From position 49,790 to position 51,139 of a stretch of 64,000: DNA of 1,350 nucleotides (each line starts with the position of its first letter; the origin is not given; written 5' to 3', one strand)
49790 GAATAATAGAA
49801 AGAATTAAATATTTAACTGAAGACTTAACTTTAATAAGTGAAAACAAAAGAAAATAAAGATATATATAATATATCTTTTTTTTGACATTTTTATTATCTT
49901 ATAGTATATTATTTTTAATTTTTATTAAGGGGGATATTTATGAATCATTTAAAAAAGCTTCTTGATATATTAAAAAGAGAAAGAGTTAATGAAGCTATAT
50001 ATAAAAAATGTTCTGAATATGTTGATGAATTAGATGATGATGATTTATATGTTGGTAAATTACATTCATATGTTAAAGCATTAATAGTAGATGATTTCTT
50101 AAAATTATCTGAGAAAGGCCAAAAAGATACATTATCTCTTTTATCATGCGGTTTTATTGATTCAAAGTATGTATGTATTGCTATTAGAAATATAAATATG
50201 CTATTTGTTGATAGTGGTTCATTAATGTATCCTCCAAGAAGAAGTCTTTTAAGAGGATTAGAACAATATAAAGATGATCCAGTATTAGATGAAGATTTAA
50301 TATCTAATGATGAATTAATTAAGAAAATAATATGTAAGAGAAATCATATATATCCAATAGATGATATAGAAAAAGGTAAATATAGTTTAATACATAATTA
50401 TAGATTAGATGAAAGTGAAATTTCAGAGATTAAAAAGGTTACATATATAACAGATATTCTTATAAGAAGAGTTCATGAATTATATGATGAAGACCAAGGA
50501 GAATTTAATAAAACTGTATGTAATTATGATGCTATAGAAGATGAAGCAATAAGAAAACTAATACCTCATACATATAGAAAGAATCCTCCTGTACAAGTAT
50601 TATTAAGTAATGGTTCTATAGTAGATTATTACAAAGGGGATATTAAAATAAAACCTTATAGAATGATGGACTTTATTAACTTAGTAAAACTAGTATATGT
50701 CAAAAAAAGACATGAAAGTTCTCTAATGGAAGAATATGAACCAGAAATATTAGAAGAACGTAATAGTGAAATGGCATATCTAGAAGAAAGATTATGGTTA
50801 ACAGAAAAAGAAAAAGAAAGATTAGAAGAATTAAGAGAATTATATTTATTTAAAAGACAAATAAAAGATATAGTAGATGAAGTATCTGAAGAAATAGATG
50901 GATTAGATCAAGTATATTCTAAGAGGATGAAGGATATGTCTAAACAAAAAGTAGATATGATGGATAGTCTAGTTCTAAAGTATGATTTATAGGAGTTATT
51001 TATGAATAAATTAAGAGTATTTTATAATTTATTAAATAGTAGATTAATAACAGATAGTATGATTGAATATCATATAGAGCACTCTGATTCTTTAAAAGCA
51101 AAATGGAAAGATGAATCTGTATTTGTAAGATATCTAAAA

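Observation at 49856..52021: Self-contained two-gene operon of diverged paralogs from an unrecognised protein family, between dnaI and thrS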

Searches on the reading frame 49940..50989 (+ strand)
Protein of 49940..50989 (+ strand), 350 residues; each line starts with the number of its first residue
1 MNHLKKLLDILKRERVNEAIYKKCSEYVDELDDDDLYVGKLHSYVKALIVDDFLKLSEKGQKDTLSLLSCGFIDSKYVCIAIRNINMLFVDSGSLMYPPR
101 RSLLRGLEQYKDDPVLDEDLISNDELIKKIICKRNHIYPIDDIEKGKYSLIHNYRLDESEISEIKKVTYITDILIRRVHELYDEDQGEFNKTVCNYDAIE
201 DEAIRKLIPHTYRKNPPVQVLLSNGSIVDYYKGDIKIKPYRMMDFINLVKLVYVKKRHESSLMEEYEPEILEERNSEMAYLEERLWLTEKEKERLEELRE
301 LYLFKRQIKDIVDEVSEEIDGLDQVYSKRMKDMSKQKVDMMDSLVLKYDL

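Call 4: search_protein_families(library=pfam, proteins=[window:49940-50989:+], max_evalue=1)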
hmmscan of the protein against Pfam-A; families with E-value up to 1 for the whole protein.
window:49940-50989:+ (350 aa): 2 families
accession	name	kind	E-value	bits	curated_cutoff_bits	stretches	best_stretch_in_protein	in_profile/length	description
PF05979.17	DUF896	-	0.46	10.8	24.2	0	279-315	10-48/64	Bacterial protein of unknown function (DUF896)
PF10198.14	Ada3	-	0.99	9.9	24.5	1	261-339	28-103/127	Histone acetyltransferases subunit 3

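Call 5: search_protein_families(library=ncbifam, proteins=[window:49940-50989:+], max_evalue=1)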
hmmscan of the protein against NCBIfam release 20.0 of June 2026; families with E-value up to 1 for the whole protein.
window:49940-50989:+ (350 aa): 1 family
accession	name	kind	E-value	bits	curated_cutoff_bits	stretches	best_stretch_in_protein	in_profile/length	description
NF004189.0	PRK05644.1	subfamily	0.008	14.5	740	1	264-336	183-255/641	DNA gyrase subunit B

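Call 6: find_homologous_proteins(query=window:49940-50989:+)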
Query window:49940-50989:+ (350 aa): 2 proteins with E <= 0.001 among 4060 candidates.
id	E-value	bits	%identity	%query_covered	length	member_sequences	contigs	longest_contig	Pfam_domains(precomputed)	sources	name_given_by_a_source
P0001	2.3e-212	722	95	100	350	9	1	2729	-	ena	-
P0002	9.1e-22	96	26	100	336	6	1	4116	-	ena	-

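Call 10: find_encoding_contigs(protein=P0002, flank=10000)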
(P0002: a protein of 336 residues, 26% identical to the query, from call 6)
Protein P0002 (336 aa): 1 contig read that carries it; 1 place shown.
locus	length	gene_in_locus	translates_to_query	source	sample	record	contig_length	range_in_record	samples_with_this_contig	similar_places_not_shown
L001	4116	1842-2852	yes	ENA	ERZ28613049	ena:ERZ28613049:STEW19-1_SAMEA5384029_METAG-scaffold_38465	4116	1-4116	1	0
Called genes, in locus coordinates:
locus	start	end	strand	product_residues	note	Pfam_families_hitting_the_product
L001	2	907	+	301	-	?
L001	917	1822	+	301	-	-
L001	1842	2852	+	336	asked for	-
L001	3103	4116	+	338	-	?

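Call 11: find_encoding_contigs(protein=P0001, flank=10000)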
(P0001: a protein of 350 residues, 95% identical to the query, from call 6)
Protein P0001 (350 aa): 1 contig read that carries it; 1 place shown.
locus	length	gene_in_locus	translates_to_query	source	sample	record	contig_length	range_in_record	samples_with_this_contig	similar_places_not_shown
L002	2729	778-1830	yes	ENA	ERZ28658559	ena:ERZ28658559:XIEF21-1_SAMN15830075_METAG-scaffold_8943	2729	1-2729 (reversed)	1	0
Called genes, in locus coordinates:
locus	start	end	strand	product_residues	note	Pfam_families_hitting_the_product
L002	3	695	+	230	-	?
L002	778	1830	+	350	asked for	-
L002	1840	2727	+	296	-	?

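Call 25: search_solved_structures(query=A1, max_evalue=10)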
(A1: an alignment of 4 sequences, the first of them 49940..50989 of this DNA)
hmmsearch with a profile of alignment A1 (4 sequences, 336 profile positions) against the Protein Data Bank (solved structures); distinct sequences matched with E-value up to 10: 0.

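Call 26: search_protein_families(library=phrogs, proteins=[window:49940-50989:+, P0002], max_evalue=1)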
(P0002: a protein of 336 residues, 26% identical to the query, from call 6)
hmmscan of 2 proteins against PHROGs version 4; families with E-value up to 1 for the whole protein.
window:49940-50989:+ (350 aa): 0 families

P0002 (336 aa): 3 families
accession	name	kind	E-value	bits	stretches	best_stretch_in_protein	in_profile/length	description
phrog_25958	-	unknown function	0.00039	21.5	1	228-311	28-110/159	-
phrog_809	-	transcription regulation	0.015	16.3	1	310-332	16-38/54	transcriptional regulator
phrog_6514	-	unknown function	0.054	14.5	1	138-156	13-31/36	-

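Call 27: search_protein_families(library=padloc, proteins=[window:49940-50989:+, P0002], max_evalue=1)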
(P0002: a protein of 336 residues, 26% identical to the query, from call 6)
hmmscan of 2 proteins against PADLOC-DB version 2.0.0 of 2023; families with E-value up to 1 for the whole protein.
window:49940-50989:+ (350 aa): 0 families

P0002 (336 aa): 0 families

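Call 31: find_related_loci(query=A1, collection=genome_contigs, flank=6000)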
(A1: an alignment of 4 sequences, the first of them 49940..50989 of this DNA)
Query A1 (350 aa) in genome_contigs; peptide patterns used: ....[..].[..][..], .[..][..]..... (x = any residue, [..] = any of these).
57 stretches matched a pattern, but none encodes a relative of the query by tblastn (E <= 1e-3).

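Call 33: predict_structure(alignment_id=A1)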
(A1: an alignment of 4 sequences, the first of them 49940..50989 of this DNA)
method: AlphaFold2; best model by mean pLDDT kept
length: 350 residues; sequences in the alignment: 4
mean_pLDDT: 41.6   pTM: 0.31
mean pLDDT of the five models: 41.6, 40.9, 36.6, 36.1, 34.8
residues with pLDDT >= 90: 0; 70-90: 0; 50-70: 63; < 50: 287
segments of 3 or more residues with pLDDT < 50: 1-57, 59-137, 149-153, 167-216, 224-227, 233-278, 297-305, 318-331, 333-350
pLDDT, mean of each block of 10 residues (from residue 1): 42 39 44 36 40 46 44 30 28 23 27 27 33 44 59 55 50 40 37 33 35 44 49 43 45 47 40 47 54 49 50 50 41 47 37
secondary structure, 60 per line:
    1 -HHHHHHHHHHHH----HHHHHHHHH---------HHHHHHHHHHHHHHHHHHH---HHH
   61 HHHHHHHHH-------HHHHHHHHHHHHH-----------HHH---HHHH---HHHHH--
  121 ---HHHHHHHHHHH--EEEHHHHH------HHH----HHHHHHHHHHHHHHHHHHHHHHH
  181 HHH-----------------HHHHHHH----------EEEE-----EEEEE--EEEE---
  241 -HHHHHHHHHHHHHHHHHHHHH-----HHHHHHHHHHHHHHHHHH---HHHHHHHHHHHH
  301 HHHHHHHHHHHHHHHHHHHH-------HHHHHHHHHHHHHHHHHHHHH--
elements in order: H2-13 H18-26 H36-54 H58-69 H77-89 H107-110 H114-118 H124-134 E137-139 H140-144 H158-183 H201-207 E218-221 E227-231 E234-237 H242-262 H268-285 H289-320 H328-348

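Call 35: search_protein_representatives(alignment_id=A1)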
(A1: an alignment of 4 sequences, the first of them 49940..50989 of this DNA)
Query: 4 sequences, 336 profile positions. Proteins with E-value up to 0.001 (for the whole library): 41; up to 1e-10: 40; up to 1e-30: 34. The best 41 are listed.
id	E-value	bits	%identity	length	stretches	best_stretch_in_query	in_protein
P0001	1.5e-161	554.0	-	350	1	1-336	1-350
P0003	6.3e-105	367.8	-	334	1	1-336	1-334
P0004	1.2e-100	353.8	-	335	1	1-336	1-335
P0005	2.5e-84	300.1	-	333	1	4-336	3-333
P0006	3.0e-80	286.7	-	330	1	1-336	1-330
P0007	5.1e-78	279.4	-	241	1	1-243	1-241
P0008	4.5e-74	266.4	-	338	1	5-336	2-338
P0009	4.0e-70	253.4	-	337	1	3-336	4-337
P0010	1.1e-67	245.4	-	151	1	190-336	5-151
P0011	1.4e-67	245.1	-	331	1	1-335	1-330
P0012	1.4e-62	228.6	-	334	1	1-336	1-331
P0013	1.4e-61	225.4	-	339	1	1-336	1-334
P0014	2.8e-56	207.9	-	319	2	1-265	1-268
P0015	1.1e-54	202.7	-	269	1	67-336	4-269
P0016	5.3e-54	200.4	-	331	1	1-336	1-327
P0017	1.6e-53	198.8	-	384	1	1-336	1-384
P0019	2.6e-53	198.1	-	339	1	3-336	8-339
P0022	1.3e-46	176.1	-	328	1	5-336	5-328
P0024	3.2e-44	168.3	-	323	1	1-336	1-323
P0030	3.7e-36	141.8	-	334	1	7-336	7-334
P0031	2.7e-35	138.9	-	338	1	1-336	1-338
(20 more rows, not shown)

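Call 39: search_protein_families(library=pfam, alignment_id=A2, max_evalue=0.1)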
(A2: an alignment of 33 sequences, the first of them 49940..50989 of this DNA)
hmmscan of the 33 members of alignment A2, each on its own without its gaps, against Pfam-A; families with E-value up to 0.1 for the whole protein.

A. member 1, window:49940-50989:+ (350 aa): 0 families

B. families by the number of members that match (of 33 scanned): 18 families
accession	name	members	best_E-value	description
PF17118.11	DUF5105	1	0.0012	Domain of unknown function (DUF5105)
PF19068.5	DUF5764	1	0.029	Family of unknown function (DUF5764)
PF24557.2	DExH14_plug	1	0.03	DExH14 plug domain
PF16088.10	BORCS7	1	0.032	BLOC-1-related complex sub-unit 7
PF18053.6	GyrB_insert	1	0.036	DNA gyrase B subunit insert domain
PF02186.21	TFIIE_beta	1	0.038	TFIIE beta subunit core domain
PF08974.15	DUF1877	1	0.038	Domain of unknown function (DUF1877)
PF07166.16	DUF1398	1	0.043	Protein of unknown function (DUF1398)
PF03937.21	Sdh5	1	0.047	Flavinator of succinate dehydrogenase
PF22909.1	Caulimovir_coat_dom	1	0.047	Caulimovirus coat protein, conserved domain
PF04607.23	RelA_SpoT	1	0.064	Region found in RelA / SpoT proteins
PF07295.17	DUF1451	1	0.071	Zinc-ribbon containing domain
PF05755.17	REF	1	0.075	Rubber elongation factor protein (REF)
PF22340.1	TubZ_C_3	1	0.077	Tubulin-like protein TubZ, C-terminal domain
PF14026.12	SCO4226-like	1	0.079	Nickel responsive protein SCO4226-like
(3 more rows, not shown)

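Call 40: search_solved_structures(query=A2, max_evalue=10, show_alignments=2)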
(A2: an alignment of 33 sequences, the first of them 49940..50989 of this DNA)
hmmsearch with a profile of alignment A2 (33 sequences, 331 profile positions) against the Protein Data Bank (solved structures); distinct sequences matched with E-value up to 10: 8.
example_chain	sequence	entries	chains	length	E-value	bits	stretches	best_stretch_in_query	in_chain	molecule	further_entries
7jh6_A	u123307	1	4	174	0.23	14.2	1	238-324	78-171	Two-domain di-Zn(II) and porphyrin-binding protein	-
2vga_A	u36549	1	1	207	0.26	14.1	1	235-308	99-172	PROTEIN A41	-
6cpb_A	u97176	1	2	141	0.42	13.4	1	6-87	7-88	Carbon monoxide oxidation system transcription regulator CooA-1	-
9o5l_A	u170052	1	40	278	0.62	12.8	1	36-99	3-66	STAS domain-containing protein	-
9o4h_A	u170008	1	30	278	0.63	12.8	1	36-99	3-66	RsbR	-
9o4r_A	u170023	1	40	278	0.63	12.8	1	36-99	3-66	RsbR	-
9o3z_A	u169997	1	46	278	0.63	12.8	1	36-99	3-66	RsbR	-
9o3o_A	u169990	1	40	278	0.63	12.8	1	36-99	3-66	STAS domain-containing protein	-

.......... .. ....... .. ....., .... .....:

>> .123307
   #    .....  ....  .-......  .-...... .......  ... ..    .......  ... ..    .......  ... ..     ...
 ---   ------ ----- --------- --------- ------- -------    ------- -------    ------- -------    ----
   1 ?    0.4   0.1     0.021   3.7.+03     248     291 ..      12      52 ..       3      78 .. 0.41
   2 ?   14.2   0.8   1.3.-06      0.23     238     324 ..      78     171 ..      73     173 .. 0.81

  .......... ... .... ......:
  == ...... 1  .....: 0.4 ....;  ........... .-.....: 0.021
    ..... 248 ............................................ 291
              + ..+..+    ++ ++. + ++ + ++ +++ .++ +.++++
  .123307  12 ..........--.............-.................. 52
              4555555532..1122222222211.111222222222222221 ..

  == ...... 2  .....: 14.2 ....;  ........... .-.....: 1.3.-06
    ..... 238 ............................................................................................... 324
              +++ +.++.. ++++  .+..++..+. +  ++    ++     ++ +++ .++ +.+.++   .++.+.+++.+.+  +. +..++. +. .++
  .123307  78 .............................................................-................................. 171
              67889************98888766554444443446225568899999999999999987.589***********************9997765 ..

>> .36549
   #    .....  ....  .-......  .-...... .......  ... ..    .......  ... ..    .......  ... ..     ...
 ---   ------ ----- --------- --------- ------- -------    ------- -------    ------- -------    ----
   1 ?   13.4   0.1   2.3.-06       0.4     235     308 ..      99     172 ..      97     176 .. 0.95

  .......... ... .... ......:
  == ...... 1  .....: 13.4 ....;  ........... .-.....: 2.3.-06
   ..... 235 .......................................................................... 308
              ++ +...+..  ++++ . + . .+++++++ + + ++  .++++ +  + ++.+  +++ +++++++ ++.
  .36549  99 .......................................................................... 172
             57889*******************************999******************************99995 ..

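Call 43: find_encoding_contigs(protein=P0003, flank=8000, max_places=3)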
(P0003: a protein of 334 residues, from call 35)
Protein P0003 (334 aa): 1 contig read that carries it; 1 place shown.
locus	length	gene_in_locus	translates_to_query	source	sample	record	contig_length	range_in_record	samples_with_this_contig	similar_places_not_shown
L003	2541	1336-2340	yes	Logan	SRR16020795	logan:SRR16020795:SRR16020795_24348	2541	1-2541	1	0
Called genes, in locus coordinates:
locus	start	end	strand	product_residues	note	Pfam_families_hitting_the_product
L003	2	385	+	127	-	?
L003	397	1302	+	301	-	-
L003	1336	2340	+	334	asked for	-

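Call 44: find_encoding_contigs(protein=P0008, flank=10000, max_places=2)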
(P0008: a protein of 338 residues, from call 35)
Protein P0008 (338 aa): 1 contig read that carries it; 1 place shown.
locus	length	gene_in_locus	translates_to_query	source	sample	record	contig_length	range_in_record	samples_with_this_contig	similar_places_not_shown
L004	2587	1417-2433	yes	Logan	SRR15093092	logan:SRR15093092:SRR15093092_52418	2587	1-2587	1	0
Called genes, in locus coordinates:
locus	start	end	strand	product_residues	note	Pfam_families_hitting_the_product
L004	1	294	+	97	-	?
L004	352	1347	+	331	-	-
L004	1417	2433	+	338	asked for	-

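Call 45: find_encoding_contigs(protein=P0011, flank=10000, max_places=2)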
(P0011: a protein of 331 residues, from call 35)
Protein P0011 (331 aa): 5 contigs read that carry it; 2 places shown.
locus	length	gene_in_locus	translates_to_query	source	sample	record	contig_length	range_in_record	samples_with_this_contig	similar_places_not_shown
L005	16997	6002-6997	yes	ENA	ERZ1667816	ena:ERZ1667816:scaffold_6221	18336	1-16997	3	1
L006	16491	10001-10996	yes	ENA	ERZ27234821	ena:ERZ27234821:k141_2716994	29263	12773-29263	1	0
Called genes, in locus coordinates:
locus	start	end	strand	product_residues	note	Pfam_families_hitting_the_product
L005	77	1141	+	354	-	PF03462:PCRF, PF00472:RF-1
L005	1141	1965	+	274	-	PF17827:PrmC_N (weak), PF05175:MTS, PF06325:PrmA, PF10294:Methyltransf_16 (faint), PF13649:Methyltransf_25, PF13847:Methyltransf_31, PF07669:Eco57I (weak)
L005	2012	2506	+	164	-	PF09551:Spore_II_R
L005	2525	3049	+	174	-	PF02659:Mntp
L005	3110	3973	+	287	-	PF01116:F_bP_aldolase, PF05690:ThiG (faint)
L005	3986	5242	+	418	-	PF00275:EPSP_synthase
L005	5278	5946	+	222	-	-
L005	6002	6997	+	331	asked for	-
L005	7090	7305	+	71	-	PF01197:Ribosomal_L31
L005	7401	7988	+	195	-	-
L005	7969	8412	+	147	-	PF02502:LacAB_rpiB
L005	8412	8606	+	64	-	PF06612:DUF1146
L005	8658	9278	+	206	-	PF01551:Peptidase_M23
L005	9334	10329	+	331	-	PF06723:MreB_Mbl, PF00022:Actin, PF00012:HSP70, PF14450:FtsA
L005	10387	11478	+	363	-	PF00953:Glycos_transf_4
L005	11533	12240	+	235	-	PF04397:LytTR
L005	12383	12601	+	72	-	PF00313:CSD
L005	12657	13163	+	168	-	PF02482:Ribosomal_S30AE, PF16321:Ribosom_S30AE_C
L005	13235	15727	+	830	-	PF07517:SecA_DEAD, PF00270:DEAD (faint), PF01043:SecA_PP_bind, PF21090:P-loop_SecA, PF07516:SecA_SW, PF02810:SEC-C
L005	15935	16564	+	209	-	-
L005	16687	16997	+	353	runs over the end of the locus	PF02016:Peptidase_S66, PF17676:Peptidase_S66C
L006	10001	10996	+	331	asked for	-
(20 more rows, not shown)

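Call 46: find_encoding_contigs(protein=P0022, flank=10000, max_places=2)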
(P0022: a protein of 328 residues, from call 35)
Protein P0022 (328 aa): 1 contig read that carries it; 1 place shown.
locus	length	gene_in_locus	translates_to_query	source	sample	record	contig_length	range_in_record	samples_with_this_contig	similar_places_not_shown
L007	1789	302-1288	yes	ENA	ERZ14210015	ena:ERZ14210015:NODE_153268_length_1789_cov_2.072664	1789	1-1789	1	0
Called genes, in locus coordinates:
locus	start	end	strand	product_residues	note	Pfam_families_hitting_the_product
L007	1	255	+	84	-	?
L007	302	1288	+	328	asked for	-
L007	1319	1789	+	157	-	?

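Call 47: find_encoding_contigs(protein=P0031, flank=10000, max_places=2)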
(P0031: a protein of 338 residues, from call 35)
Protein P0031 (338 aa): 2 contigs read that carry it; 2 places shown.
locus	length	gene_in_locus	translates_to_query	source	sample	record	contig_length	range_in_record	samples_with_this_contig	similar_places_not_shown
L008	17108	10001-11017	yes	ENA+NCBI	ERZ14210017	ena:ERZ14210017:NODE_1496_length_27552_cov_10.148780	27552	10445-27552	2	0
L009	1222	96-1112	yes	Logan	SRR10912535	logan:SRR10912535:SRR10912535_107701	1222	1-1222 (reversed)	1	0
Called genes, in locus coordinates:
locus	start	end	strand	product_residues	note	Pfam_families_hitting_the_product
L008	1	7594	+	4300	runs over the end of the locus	PF13620:CarboxypepD_reg, PF09479:Flg_new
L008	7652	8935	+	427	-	PF25888:WHD_DnaB, PF07261:DnaB_2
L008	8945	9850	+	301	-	PF01695:IstB_IS21 (weak)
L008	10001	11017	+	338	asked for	-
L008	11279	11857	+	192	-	-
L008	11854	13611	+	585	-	PF07973:tRNA_SAD, PF00587:tRNA-synt_2b, PF03129:HGTP_anticodon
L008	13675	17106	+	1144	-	?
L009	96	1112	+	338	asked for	-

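Call 57: predict_structure(alignment_id=A2)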
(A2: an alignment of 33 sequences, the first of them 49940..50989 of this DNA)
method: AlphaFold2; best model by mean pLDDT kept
length: 350 residues; sequences in the alignment: 33
mean_pLDDT: 88.4   pTM: 0.80
mean pLDDT of the five models: 88.4, 87.6, 87.0, 86.9, 86.5
residues with pLDDT >= 90: 216; 70-90: 107; 50-70: 25; < 50: 2
segments of 3 or more residues with pLDDT < 50: none
pLDDT, mean of each block of 10 residues (from residue 1): 91 96 90 78 96 96 96 93 90 86 81 80 91 96 93 92 89 89 85 93 91 93 95 94 95 88 55 62 76 80 88 92 92 95 96
secondary structure, 60 per line:
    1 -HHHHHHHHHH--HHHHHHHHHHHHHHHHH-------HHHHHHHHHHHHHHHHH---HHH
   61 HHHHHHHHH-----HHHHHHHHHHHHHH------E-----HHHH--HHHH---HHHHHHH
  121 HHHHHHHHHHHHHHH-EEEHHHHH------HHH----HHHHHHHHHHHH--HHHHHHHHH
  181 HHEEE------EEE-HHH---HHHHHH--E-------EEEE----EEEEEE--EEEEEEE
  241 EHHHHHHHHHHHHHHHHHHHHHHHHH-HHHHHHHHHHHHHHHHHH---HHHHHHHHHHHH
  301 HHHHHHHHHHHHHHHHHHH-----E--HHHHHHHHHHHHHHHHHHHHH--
elements in order: H2-11 H14-30 H38-54 H58-69 H75-88 H101-104 H107-110 H114-135 E137-139 H140-144 H158-169 H172-182 E183-185 E192-194 H202-207 E218-221 E226-231 E234-241 H242-266 H268-285 H289-319 H328-348

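Call 61: fold_search(model_id=the predicted structure, library=pdb)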
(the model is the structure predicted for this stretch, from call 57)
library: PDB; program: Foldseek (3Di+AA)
matches with E <= 10: 32; with E <= 0.001: 0
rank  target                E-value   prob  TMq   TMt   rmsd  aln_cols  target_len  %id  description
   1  8i4x_B                2.6e+00  0.01  0.10  0.05  51.4       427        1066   13  Cryo-EM structure of 5-subunit Smc5/6 (released 2024-06-26)
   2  9gm6_A                3.2e+00  0.01  0.10  0.04  52.9       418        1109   10  MukBEF in a nucleotide-bound state with open neck gate (heads core) (released 2025-03-26)
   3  9azp_G                3.5e+00  0.03  0.13  0.12  26.8       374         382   12  INF2 at the Barbed End of F-Actin with Incoming Profilin-Actin (released 2024-05-29)
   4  9qe0_B                3.5e+00  0.01  0.09  0.04  54.3       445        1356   11  Neobacillus vireti Wadjet-II JetABC dimer (released 2025-06-25)
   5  9gm9_A                4.0e+00  0.01  0.11  0.05  44.3       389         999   10  MukBEF in a DNA capture state (released 2025-03-26)
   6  1nyq_A                4.5e+00  0.03  0.08  0.05  11.8        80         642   21  Structure of Staphylococcus aureus threonyl-tRNA synthetase complexed with an analogue of threonyl adenylate (released 2003-10-28)
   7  5ipl_F                4.9e+00  0.02  0.14  0.17  23.7       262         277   11  SigmaS-transcription initiation complex with 4-nt nascent RNA (released 2016-03-30)
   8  4mq9_F                5.7e+00  0.02  0.10  0.10  20.4       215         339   14  Crystal structure of Thermus thermophilus RNA polymerase holoenzyme in complex with GE23077 (released 2014-05-07)
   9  1ise                  5.7e+00  0.01  0.09  0.15  20.6       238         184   10  Crystal structure of a mutant of ribosome recycling factor from Escherichia coli, Arg132Gly (released 2003-10-07)
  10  9gm7_A                5.7e+00  0.01  0.11  0.04  47.0       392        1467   10  MukBEF in a nucleotide-bound state with open neck gate (monomer) (released 2025-03-26)
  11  6hv6                  5.7e+00  0.01  0.11  0.13  20.0       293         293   12  Crystal structure of PatoxP, a cysteine protease-like domain of Photorhabdus asymbiotica toxin PaTox (released 2018-12-05)
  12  2c41_B                6.0e+00  0.01  0.08  0.13  20.4       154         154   18  X-ray structure of Dps from Thermosynechococcus elongatus (released 2006-10-11)
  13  1u7w_C                6.3e+00  0.02  0.07  0.12  15.3        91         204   11  Phosphopantothenoylcysteine synthetase from E. coli, CTP-complex (released 2004-11-30)
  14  6fyj                  6.3e+00  0.01  0.11  0.09  22.1       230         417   11  Cytochrome P450 peroxygenase CYP152K6 in complex with Myristic Acid (released 2018-08-22)
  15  5tmc_F                6.3e+00  0.01  0.09  0.09  22.7       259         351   16  Re-refinement of Thermus thermopiles DNA-directed RNA polymerase structure (released 2016-11-23)
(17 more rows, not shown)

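Call 64: find_homologous_proteins(query=A2, max_evalue=0.001)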
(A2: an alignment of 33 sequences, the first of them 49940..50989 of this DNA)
Query A2 (33 sequences) (350 aa, profile of the alignment): 2 proteins with E <= 0.001 among 8000 candidates.
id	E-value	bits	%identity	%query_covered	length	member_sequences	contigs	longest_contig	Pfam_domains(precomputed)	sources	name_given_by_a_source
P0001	3.8e-90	321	95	100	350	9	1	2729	-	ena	-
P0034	7.8e-84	300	21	74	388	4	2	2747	-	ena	-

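Call 65: fold_search(model_id=the predicted structure, library=viral)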
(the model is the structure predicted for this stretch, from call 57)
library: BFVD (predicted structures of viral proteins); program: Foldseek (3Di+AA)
matches with E <= 10: 74; with E <= 0.001: 0
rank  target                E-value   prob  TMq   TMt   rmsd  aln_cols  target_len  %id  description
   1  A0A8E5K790            2.2e+00  0.07  0.13  0.14  16.1       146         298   11  (no name in the UniProt tables at hand)
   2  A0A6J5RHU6            2.3e+00  0.02  0.10  0.06  60.4       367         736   18  ABC_ATPase domain containing protein [uncultured Caudovirales phage]
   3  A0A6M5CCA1            2.5e+00  0.06  0.14  0.11  21.2       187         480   12  (no name in the UniProt tables at hand)
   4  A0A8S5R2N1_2          2.5e+00  0.03  0.13  0.04  48.6       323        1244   14  Tail tape measure protein [Siphoviridae sp. ct6d71]
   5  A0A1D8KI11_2          3.1e+00  0.07  0.11  0.04  20.1       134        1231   16  Tail protein [Synechococcus phage S-CAM1]
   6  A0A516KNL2            3.6e+00  0.07  0.18  0.18  18.1       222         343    9  (no name in the UniProt tables at hand)
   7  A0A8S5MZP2            3.7e+00  0.08  0.12  0.13  47.6       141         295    8  L SHAPED TAIL FIBER PROTEIN (Fragment) [Myoviridae sp. ctCop38]
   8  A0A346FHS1            3.7e+00  0.02  0.09  0.14  23.1       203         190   15  Uncharacterized protein [Erwinia phage SunLIRen]
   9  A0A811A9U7            3.7e+00  0.01  0.12  0.07  30.8       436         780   13  (no name in the UniProt tables at hand)
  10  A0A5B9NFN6            3.9e+00  0.10  0.08  0.31   6.3        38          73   16  Uncharacterized protein [Klebsiella phage vB_KpnS_Alina]
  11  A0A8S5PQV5            4.1e+00  0.08  0.11  0.22   9.8        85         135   15  Ftsk gamma domain [Siphoviridae sp. ctAiL5]
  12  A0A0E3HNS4            4.3e+00  0.04  0.14  0.19  16.4       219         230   11  Subfamily RNA polymerase sigma-70 subunit [Synechococcus phage ACG-2014f]
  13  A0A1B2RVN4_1          4.3e+00  0.01  0.10  0.05  20.6       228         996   13  Polyprotein (Fragment) [Moyer virus]
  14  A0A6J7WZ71            4.6e+00  0.03  0.10  0.16  21.9       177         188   12  Chromosomal replication initiator, DnaA C-terminal [uncultured Caudovirales phage]
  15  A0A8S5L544            4.8e+00  0.02  0.09  0.15  18.4       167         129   10  Uncharacterized protein [ssRNA phage SRR7976301_7]
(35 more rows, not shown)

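Call 68: find_encoding_contigs(protein=P0024, flank=10000, max_places=2)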
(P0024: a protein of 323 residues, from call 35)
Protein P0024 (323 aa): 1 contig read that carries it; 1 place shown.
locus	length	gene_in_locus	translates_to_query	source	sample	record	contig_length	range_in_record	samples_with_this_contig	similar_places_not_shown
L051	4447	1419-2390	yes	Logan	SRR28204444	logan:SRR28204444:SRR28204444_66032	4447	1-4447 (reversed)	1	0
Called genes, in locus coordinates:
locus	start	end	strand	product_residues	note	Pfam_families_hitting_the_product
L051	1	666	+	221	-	?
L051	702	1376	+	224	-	PF00657:Lipase_GDSL, PF13472:Lipase_GDSL_2 (weak)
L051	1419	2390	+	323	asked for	-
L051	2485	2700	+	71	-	PF01197:Ribosomal_L31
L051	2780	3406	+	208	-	-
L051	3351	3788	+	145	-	PF02502:LacAB_rpiB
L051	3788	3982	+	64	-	PF06612:DUF1146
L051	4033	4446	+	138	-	?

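Call 69: find_encoding_contigs(protein=P0030, flank=10000, max_places=2)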
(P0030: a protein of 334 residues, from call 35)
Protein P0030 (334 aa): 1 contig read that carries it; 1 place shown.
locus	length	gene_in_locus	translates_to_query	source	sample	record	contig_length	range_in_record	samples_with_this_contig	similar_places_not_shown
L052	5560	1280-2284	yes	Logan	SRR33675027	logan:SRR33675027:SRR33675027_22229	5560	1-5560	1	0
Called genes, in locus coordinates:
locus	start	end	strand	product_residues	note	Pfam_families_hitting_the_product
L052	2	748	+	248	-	?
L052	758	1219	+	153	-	-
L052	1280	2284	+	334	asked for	-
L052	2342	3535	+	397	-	PF00342:PGI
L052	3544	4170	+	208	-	PF01569:PAP2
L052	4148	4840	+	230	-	PF08282:Hydrolase_3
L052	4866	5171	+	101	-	PF13780:DUF4176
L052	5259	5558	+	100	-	?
